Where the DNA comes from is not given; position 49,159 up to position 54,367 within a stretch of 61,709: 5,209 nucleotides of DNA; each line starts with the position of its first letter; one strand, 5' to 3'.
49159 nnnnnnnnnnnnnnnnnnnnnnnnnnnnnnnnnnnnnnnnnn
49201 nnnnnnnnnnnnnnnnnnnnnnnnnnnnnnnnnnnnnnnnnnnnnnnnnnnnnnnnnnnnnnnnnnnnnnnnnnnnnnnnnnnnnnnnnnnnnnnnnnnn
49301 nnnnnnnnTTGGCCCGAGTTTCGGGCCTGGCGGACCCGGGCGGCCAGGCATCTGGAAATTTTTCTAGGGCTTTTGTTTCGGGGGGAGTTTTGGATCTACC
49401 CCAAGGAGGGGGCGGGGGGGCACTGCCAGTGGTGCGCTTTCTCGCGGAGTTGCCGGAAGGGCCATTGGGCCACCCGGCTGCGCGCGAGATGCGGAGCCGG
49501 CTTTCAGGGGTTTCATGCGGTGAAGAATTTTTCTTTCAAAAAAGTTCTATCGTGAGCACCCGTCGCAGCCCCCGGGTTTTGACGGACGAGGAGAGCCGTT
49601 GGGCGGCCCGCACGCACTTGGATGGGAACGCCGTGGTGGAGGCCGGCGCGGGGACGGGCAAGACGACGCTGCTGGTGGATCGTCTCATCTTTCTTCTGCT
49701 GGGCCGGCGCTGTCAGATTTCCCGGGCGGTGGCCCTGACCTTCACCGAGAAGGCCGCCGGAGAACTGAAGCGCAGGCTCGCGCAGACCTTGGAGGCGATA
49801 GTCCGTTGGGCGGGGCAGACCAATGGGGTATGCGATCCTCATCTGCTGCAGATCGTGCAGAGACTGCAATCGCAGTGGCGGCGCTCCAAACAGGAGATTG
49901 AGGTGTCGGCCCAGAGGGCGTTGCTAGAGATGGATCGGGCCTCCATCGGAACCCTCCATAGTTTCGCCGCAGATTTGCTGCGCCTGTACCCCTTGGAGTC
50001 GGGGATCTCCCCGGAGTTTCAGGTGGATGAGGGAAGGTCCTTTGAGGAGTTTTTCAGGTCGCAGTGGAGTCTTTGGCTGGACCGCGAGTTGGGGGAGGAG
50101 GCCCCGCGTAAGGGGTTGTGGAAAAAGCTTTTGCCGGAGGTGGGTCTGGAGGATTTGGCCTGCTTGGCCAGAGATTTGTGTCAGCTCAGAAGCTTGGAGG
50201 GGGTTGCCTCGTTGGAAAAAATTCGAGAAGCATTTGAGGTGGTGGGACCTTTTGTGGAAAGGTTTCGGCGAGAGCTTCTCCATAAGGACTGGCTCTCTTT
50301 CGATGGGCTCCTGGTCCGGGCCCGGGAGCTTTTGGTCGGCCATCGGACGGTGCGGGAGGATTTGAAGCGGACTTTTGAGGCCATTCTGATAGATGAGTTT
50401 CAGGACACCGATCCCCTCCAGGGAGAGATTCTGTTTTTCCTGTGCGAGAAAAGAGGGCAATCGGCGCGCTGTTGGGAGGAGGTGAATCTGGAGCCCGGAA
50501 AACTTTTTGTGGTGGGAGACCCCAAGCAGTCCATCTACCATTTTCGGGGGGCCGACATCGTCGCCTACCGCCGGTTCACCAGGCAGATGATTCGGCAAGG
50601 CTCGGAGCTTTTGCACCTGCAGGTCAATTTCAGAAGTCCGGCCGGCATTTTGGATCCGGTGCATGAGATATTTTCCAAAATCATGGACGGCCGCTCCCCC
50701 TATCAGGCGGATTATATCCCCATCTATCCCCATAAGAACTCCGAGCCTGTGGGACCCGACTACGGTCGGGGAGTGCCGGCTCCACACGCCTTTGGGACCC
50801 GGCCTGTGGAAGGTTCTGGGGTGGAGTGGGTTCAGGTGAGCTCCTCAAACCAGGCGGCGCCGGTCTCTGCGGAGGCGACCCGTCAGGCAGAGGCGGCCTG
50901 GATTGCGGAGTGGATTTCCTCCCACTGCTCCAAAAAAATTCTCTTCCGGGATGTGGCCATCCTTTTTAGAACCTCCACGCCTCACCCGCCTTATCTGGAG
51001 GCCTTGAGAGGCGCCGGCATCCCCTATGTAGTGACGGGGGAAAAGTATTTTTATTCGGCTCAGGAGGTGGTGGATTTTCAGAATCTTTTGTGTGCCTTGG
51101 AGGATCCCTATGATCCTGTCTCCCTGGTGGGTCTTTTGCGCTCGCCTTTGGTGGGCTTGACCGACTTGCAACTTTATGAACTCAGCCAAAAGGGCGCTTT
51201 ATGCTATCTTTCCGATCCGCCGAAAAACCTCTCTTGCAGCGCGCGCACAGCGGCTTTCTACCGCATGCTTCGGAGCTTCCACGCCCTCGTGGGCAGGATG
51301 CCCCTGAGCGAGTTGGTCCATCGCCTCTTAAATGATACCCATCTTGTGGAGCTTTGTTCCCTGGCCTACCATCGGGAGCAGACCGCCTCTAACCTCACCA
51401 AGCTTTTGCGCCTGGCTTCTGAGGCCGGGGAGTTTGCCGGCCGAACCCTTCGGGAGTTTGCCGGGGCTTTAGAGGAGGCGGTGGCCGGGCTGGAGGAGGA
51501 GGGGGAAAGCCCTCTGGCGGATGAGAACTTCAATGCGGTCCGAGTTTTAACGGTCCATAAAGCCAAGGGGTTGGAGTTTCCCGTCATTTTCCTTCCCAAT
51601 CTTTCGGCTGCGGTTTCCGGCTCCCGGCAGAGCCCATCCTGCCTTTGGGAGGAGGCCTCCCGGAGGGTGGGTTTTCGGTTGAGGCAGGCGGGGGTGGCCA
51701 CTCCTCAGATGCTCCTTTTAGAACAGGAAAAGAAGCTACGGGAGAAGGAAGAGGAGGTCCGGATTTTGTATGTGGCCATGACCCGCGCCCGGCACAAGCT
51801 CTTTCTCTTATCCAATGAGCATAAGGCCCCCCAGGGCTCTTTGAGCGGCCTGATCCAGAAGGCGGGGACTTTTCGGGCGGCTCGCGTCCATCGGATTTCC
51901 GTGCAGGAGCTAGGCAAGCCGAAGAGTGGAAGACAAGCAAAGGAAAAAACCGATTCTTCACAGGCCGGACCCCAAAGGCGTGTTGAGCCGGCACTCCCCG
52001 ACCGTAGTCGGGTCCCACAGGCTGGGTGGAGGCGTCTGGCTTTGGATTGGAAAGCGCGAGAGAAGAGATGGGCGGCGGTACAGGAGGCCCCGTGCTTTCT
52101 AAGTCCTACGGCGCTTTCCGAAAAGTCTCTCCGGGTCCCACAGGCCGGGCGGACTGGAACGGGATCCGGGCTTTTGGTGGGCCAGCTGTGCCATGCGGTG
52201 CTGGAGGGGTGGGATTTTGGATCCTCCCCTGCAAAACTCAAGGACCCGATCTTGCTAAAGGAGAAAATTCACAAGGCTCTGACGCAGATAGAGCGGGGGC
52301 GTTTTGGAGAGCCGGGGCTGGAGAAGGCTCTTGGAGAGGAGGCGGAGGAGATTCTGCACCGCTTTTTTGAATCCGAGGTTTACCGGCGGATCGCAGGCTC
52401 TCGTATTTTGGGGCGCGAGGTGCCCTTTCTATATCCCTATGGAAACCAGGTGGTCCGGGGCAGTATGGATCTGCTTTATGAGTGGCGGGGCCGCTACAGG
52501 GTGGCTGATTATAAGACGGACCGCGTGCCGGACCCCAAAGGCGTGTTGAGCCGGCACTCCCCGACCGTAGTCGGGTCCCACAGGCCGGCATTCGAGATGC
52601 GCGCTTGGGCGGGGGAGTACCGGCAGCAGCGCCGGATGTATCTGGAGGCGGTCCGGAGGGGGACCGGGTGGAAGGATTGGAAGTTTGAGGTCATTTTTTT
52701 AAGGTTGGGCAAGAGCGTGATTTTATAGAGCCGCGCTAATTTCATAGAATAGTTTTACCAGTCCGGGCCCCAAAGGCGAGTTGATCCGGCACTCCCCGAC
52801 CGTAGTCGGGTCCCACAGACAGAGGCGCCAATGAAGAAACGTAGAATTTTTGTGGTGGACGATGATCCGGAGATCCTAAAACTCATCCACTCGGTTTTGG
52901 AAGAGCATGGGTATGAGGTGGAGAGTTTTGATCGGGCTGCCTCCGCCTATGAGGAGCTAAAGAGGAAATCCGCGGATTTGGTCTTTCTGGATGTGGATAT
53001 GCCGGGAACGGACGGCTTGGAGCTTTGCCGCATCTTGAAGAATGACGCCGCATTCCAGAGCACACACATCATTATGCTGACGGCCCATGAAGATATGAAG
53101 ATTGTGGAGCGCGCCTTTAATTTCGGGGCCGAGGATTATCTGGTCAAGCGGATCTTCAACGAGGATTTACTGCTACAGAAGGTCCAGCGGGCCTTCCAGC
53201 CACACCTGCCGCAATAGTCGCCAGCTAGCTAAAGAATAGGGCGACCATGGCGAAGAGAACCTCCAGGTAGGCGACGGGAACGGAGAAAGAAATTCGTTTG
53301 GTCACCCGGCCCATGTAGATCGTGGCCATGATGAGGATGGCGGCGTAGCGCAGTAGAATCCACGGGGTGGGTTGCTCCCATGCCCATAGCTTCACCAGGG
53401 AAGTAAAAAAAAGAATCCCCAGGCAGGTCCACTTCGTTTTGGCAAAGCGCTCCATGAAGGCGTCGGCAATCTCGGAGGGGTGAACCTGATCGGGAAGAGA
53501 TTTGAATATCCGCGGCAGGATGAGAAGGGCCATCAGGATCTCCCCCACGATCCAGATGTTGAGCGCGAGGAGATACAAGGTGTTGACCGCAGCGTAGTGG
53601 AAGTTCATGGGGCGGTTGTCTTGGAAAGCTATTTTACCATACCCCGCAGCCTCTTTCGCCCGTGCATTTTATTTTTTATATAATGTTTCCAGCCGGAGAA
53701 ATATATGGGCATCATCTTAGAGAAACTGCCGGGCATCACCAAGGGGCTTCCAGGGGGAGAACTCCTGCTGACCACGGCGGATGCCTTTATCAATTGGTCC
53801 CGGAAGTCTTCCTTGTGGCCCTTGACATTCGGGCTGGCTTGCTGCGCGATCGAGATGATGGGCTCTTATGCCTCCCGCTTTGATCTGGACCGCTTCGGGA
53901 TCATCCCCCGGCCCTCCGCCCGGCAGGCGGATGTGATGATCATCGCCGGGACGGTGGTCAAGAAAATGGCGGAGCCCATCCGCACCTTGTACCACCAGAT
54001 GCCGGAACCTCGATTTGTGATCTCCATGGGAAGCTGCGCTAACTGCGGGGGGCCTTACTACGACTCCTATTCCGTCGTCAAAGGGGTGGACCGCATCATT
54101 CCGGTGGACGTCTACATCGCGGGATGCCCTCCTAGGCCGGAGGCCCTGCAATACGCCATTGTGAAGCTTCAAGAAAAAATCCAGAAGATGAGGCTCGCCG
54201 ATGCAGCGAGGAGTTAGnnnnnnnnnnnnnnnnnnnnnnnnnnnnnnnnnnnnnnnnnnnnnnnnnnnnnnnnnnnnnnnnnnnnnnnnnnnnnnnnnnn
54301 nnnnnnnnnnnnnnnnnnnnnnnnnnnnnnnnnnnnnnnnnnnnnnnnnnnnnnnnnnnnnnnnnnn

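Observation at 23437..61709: Family-1: a conserved hairpin-bearing mini-element, 9 copies, 7 of them inside intact protein-coding genes in three reading registers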

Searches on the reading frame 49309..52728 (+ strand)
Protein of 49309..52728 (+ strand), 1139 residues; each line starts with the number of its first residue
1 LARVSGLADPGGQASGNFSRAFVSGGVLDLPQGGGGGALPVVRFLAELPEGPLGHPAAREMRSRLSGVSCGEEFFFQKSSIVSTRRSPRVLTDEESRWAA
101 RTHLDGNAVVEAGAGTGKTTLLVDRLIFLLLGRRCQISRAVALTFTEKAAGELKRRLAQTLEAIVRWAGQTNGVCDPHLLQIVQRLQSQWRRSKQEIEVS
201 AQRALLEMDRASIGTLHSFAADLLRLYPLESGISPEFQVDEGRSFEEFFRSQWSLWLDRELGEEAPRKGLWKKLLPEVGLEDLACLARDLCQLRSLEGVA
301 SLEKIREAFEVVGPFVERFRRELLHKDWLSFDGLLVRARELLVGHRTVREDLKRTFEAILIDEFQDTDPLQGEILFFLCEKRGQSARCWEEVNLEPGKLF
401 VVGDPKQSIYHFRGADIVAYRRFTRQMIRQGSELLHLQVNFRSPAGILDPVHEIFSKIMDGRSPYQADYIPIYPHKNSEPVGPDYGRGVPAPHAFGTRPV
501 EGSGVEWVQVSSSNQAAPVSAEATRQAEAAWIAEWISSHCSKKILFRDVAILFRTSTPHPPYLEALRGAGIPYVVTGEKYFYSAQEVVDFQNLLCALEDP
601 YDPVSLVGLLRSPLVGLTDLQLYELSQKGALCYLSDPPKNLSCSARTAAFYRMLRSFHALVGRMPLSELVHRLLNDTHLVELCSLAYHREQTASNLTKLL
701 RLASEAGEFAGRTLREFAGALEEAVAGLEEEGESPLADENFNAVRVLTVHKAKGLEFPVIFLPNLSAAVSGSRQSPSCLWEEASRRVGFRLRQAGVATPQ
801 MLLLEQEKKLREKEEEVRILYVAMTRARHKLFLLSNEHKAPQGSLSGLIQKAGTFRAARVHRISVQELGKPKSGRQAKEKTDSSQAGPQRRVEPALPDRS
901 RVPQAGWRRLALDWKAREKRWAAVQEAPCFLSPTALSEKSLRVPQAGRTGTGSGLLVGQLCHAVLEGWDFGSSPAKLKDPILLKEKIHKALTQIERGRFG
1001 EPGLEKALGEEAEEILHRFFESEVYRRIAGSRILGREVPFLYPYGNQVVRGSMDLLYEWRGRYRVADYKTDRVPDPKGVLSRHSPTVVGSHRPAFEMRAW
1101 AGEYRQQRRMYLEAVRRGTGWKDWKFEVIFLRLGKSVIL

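Call 14: find_related_loci(query=window:49309-52728:+, collection=genome_contigs, flank=10000)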
Query window:49309-52728:+ (1139 aa) in genome_contigs; peptide patterns used: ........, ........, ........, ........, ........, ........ (x = any residue, [..] = any of these).
600 stretches matched a pattern (row limit reached: there are more); 599 encode a relative of the query (tblastn E <= 1e-3); the best 80 are kept; 80 distinct loci.
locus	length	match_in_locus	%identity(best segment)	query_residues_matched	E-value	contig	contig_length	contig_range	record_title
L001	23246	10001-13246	42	90-1073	2e-145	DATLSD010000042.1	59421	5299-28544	MAG TPA_asm: Elusimicrobiota bacterium isolate SMAG_U13921 k141_404759, whole genome shotgun sequence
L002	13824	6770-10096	40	90-1137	1e-144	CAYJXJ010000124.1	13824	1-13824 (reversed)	MAG TPA_asm: uncultured Elusimicrobia bacterium isolate ERP125453_co1_480 genome assembly, contig: NODE_4747_length_1382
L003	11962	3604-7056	37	26-1134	3e-142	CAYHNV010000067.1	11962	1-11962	MAG TPA_asm: uncultured Elusimicrobia bacterium isolate ERP119705_co13_643 genome assembly, contig: NODE_6771_length_119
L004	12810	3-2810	38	227-1132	2e-133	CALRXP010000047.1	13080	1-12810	MAG: Candidatus Endomicrobium trichonymphae isolate JJ-MEM5D2-223-10-m2-bin112 genome assembly, contig: JJ-MEM5D2-223-C6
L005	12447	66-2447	35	314-1139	1e-125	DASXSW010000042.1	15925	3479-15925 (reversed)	MAG TPA_asm: Candidatus Binatia bacterium isolate SMAG_U4676 k141_2581317, whole genome shotgun sequence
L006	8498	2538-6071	32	51-1139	7e-113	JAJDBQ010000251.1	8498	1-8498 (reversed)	MAG: Nitrospirales bacterium isolate OFTM334 OFTM334_250, whole genome shotgun sequence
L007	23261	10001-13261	33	82-1136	2e-110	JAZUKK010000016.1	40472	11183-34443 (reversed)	MAG: Elusimicrobiaceae bacterium isolate T1900045249_TH20190019.MAGScoT_cleanbin_000016 SGB_5727_k141_1791023, whole gen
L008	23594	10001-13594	38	36-1137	3e-133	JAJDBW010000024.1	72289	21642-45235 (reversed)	MAG: Nitrospirota bacterium isolate OFTM308 OFTM308_23, whole genome shotgun sequence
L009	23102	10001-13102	28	91-1075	2e-86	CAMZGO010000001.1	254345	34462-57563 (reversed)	MAG TPA_asm: uncultured Elusimicrobia bacterium isolate SRR10912534_bin.120_metaWRAP_v1.3_MAG genome assembly, contig: E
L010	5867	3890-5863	44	88-674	8e-76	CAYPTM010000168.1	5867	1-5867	MAG TPA_asm: uncultured Elusimicrobiales bacterium isolate binchicken_co273_59 genome assembly, contig: NODE_13741_lengt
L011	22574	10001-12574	34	86-842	4e-72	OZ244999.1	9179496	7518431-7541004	MAG: Planctomycetota bacterium isolate 5a0c312b-e6f1-480a-aa4e-ac94299b485f genome assembly, chromosome: 1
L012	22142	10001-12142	30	93-835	6e-71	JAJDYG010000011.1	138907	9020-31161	MAG: Dehalococcoidia bacterium isolate jk18x34bins.13 k141_539378, whole genome shotgun sequence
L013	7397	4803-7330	42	93-857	2e-102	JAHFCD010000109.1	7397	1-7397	MAG: Elusimicrobia bacterium isolate nzgw213 NODE_12235_length_7398_cov_2.478082, whole genome shotgun sequence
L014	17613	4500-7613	30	92-1085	2e-68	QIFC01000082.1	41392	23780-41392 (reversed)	MAG: Chloroflexi bacterium isolate SZUA-185 Ga0063294_10000134, whole genome shotgun sequence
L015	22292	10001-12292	28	105-838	2e-67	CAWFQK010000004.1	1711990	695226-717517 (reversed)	MAG: uncultured Gemmatimonadaceae bacterium isolate MFD05705.bin.1.166 genome assembly, contig: contig_48937, whole geno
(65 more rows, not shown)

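Call 29: search_protein_families(library=pfam, proteins=[window:49309-52728:+])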
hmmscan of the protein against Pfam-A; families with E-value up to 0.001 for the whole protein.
window:49309-52728:+ (1139 aa): 6 families
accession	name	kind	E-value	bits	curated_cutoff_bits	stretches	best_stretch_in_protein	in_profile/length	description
PF00580.27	UvrD-helicase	-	2.3e-49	168.9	23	1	95-426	3-269/271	UvrD/REP helicase N-terminal domain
PF13361.12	UvrD_C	-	3.7e-31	109.2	25.6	1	436-836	2-348/350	UvrD-like helicase C-terminal domain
PF13245.12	AAA_19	-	1.6e-13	51.4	25.1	1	106-413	12-134/134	AAA domain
PF13538.12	UvrD_C_2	-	1.5e-12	47.6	27.4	2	744-767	2-27/52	UvrD-like helicase C-terminal domain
PF12705.13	PDDEXK_1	-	6.6e-08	33.2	22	1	956-1119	36-173/247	PD-(D/E)XK nuclease superfamily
PF01443.25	Viral_helicase1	-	0.00018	21.8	21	0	109-162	2-51/228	Viral superfamily 1 RNA helicase core domain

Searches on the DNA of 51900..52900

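Call 54: search_rna_families(source=window, start=51900, end=52900, threshold=evalue, max_evalue=10)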
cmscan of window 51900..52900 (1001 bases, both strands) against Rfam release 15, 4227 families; matches with E-value up to 10: 3.
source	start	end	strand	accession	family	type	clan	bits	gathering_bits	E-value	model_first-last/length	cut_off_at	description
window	52298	52377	+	RF02207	WT1-AS_5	Gene; lncRNA;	-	17.1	80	0.22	1-79/79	no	WT1 antisense RNA conserved region 5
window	52342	52395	-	RF01676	P31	Gene; sRNA;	-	16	40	3.9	1-82/82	no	Pseudomonas sRNA P31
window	51913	51961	-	RF01890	lincRNA-p21_2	Gene; lncRNA;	-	14.1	70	9.6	1-52/52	no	LincRNA-p21 conserved region 2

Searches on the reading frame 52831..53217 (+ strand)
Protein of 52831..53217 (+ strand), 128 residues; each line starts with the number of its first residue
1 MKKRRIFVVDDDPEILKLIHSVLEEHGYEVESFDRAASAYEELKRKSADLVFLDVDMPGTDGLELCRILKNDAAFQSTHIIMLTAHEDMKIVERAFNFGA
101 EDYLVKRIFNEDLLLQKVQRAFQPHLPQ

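Call 12: find_encoding_contigs(protein=window:52831-53217:+, flank=10000, max_places=6)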
Protein window:52831-53217:+ (128 aa): no gene with exactly this product is on record in the collection.

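Call 37: search_protein_families(library=pfam, proteins=[window:52831-53217:+])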
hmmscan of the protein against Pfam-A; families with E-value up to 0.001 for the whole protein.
window:52831-53217:+ (128 aa): 2 families
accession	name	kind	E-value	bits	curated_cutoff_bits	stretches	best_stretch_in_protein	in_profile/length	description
PF00072.30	Response_reg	-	1.9e-31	108.9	30.2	1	6-117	1-109/111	Response regulator receiver domain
PF23198.2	PDE8A_N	-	7.4e-05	23.1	29.6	1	19-89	26-97/147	PDE8A-like, N-terminal domain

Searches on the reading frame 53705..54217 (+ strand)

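Call 38: search_protein_families(library=pfam, proteins=[window:53705-54217:+])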
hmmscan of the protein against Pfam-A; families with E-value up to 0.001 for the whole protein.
window:53705-54217:+ (170 aa): 1 family
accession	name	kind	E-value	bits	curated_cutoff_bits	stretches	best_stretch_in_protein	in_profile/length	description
PF01058.29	Oxidored_q6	-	2e-28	99.1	27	1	46-155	1-128/128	NADH ubiquinone oxidoreductase, 20 Kd subunit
